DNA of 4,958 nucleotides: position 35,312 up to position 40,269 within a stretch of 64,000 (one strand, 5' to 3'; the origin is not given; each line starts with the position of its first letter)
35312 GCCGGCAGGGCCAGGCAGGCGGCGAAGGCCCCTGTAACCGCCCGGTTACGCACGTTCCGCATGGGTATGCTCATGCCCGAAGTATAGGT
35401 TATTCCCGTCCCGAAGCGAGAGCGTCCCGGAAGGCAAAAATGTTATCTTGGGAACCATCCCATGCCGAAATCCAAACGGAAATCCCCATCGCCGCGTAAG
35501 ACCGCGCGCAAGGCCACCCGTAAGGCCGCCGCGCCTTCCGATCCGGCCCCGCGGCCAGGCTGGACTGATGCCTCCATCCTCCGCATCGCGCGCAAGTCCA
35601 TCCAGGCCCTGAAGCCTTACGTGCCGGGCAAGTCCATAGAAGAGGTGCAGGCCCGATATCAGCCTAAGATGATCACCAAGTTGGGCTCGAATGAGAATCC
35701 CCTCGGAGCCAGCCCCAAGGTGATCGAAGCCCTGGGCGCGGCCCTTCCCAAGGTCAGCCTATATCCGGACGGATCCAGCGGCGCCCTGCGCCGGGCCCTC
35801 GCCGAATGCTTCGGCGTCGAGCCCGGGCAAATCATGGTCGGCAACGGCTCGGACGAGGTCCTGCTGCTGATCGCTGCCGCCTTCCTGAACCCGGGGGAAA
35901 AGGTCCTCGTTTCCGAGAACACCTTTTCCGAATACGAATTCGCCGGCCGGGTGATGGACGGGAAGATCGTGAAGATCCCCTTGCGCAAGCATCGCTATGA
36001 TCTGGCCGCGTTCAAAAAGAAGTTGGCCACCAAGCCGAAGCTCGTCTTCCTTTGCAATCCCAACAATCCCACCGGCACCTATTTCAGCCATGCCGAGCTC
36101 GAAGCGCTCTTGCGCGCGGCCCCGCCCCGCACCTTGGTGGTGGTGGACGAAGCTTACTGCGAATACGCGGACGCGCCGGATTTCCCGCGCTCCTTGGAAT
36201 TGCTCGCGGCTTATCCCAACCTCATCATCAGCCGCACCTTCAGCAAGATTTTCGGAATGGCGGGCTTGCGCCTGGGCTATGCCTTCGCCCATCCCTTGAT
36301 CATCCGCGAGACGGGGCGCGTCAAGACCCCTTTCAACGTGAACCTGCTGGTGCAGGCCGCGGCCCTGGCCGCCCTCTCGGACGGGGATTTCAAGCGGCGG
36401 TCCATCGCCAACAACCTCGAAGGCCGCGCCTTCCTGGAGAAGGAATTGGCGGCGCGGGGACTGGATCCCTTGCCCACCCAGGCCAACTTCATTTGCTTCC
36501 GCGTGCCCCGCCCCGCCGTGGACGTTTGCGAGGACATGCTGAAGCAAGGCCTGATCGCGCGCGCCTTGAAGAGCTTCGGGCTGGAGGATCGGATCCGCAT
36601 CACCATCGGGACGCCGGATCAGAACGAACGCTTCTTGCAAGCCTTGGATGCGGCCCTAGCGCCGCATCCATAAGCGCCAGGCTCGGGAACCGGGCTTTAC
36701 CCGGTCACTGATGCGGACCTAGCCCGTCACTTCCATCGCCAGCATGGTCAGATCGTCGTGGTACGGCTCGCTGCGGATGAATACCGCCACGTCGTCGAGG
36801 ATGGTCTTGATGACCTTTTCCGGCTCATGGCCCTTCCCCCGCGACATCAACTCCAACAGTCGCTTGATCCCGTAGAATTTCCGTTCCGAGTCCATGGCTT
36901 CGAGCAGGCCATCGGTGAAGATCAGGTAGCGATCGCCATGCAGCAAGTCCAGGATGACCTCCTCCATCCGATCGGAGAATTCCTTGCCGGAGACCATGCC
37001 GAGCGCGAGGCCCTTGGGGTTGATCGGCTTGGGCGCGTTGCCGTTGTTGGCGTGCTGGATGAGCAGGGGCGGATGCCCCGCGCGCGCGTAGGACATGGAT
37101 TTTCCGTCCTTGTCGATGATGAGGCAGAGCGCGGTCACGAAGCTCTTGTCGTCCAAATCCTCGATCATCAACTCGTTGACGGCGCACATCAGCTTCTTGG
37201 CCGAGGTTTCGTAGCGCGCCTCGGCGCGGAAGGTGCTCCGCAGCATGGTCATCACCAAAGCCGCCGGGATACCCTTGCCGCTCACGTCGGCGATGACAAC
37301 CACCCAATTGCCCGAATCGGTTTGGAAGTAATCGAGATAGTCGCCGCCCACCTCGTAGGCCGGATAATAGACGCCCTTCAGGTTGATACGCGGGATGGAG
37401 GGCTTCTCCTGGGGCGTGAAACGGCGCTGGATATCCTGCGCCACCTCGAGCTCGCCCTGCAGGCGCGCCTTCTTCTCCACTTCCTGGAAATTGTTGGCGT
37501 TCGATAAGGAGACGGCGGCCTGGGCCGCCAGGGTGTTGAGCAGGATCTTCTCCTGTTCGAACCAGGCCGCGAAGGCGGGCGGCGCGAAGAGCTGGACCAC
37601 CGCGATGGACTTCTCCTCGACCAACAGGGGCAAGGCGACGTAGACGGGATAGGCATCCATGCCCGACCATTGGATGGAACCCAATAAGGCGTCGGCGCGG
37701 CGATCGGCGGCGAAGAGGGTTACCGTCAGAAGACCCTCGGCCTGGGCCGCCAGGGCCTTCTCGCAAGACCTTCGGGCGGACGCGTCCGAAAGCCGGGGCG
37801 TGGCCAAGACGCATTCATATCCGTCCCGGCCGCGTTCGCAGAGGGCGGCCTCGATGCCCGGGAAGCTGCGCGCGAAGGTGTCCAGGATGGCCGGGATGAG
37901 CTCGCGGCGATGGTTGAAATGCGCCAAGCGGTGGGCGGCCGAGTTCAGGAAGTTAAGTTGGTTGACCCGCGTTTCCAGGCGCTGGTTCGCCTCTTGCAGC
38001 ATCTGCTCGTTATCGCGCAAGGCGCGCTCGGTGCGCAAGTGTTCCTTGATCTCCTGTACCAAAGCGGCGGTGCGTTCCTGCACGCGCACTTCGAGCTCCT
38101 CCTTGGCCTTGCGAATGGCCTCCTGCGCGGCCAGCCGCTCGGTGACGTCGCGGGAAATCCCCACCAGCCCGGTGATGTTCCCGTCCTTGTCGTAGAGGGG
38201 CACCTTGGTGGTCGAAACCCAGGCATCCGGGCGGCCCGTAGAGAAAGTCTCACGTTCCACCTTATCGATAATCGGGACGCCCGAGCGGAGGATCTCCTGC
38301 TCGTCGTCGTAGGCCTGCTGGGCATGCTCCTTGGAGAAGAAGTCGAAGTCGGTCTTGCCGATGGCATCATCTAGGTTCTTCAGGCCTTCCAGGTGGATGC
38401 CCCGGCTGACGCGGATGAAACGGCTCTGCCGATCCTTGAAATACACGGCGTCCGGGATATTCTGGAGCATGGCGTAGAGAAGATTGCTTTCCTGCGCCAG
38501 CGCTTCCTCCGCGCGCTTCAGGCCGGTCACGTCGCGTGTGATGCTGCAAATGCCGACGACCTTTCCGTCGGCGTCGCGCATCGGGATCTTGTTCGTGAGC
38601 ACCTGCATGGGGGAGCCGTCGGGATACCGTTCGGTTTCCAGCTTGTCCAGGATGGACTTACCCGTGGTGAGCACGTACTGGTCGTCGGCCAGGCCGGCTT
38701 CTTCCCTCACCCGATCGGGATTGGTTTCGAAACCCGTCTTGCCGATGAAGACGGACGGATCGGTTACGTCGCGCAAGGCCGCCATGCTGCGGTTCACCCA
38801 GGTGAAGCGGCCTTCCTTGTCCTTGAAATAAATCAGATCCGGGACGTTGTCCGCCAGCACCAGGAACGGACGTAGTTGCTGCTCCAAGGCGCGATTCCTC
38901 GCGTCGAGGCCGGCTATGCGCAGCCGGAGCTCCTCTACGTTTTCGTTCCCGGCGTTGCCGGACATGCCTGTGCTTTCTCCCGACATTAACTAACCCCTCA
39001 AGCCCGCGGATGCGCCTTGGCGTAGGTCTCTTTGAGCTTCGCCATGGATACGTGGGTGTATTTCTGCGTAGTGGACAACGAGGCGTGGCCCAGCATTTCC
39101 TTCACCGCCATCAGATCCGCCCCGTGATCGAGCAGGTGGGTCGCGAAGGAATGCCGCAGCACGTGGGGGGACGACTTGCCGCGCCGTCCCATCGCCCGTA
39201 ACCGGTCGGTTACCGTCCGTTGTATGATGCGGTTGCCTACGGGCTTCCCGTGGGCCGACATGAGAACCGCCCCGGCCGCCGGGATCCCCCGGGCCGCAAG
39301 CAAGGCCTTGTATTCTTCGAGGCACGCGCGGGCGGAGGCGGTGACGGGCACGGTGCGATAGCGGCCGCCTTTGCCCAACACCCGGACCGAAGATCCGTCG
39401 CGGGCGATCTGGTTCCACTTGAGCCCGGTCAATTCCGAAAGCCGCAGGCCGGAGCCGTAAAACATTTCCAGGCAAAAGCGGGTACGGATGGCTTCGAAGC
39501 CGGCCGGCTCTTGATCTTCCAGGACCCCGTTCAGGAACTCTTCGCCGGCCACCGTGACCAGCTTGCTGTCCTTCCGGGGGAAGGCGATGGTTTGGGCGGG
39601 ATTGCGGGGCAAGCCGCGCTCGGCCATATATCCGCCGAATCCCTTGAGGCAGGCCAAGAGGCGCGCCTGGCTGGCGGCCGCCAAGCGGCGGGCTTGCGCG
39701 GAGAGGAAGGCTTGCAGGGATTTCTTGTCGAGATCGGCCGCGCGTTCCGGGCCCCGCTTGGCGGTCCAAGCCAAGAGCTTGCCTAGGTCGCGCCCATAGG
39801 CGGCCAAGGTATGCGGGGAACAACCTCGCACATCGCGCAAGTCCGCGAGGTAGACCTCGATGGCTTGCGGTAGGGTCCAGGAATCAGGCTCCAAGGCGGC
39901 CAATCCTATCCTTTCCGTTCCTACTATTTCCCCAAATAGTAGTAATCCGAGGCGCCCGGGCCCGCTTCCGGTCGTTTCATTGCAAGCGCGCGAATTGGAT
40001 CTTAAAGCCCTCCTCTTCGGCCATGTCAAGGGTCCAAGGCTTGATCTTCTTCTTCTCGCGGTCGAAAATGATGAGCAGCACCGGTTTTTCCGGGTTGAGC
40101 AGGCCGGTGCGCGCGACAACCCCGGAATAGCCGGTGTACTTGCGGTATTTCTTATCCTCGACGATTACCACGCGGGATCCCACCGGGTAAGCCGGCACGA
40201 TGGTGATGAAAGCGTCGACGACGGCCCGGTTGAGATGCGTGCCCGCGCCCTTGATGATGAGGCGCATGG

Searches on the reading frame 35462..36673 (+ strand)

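Call 48: search_protein_families(library=pfam, proteins=[window:35462-36673:+], max_evalue=0.00001)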
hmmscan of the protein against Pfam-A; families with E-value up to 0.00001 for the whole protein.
window:35462-36673:+ (403 aa): 1 family
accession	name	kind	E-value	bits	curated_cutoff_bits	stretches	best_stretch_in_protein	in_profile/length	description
PF00155.27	Aminotran_1_2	-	4.2e-65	220.7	19.7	1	71-395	3-361/361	Aminotransferase class I and II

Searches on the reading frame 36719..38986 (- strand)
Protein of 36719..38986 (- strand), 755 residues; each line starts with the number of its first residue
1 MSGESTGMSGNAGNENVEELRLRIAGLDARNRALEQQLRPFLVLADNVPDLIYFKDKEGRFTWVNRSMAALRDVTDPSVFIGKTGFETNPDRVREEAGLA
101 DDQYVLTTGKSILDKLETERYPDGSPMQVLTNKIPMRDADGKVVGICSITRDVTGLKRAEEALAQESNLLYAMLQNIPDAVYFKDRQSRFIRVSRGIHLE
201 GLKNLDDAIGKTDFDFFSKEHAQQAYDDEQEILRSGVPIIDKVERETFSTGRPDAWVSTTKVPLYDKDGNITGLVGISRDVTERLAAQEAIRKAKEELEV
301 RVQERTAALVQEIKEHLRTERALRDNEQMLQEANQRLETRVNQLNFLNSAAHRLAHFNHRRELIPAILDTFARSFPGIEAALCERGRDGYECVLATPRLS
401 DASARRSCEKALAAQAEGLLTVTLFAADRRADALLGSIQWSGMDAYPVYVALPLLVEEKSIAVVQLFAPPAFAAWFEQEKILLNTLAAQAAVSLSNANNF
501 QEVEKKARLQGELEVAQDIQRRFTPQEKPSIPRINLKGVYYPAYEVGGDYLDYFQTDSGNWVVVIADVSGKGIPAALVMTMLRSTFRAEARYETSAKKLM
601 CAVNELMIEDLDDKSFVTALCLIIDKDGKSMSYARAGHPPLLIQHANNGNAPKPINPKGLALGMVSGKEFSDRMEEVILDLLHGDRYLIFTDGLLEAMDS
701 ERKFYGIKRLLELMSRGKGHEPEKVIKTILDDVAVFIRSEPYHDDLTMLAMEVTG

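Call 16: search_protein_families(library=pfam, proteins=[window:36719-38986:-], max_evalue=0.001)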
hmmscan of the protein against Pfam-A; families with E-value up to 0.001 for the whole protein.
window:36719-38986:- (755 aa): 8 families
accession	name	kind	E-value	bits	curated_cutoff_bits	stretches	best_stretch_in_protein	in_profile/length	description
PF07228.17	SpoIIE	-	1e-46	159.7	25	1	558-753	2-191/192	Stage II sporulation protein E (SpoIIE)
PF08448.16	PAS_4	-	4.4e-35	120.7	23.1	2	175-284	2-108/110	PAS fold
PF13426.13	PAS_9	-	8.6e-14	52.1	27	2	50-154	2-102/103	PAS domain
PF00989.32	PAS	-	3.5e-12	46.8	22.6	1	44-153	6-113/113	PAS fold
PF13596.12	PAS_10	-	0.00021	22.3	22.1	0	172-282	3-106/106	PAS domain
PF13188.13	PAS_8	-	0.00029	21.1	21.8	0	44-71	6-33/65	PAS domain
PF01590.32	GAF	-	0.00031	21.7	22.4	0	449-494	90-133/133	GAF domain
PF13185.12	GAF_2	-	0.00094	19.8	28.6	0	362-494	6-135/136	GAF domain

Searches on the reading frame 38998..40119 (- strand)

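Call 48: search_protein_families(library=pfam, proteins=[window:38998-40119:-], max_evalue=0.00001)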
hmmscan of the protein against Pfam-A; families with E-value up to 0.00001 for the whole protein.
window:38998-40119:- (373 aa): 2 families
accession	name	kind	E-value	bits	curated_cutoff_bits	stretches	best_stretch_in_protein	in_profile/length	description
PF00589.27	Phage_integrase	-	6e-34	117.7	27.1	1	209-359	20-170/172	Phage integrase family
PF02899.23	Phage_int_SAM_1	-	5.7e-13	49.4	22.3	1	87-165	1-79/83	Phage integrase, N-terminal SAM-like domain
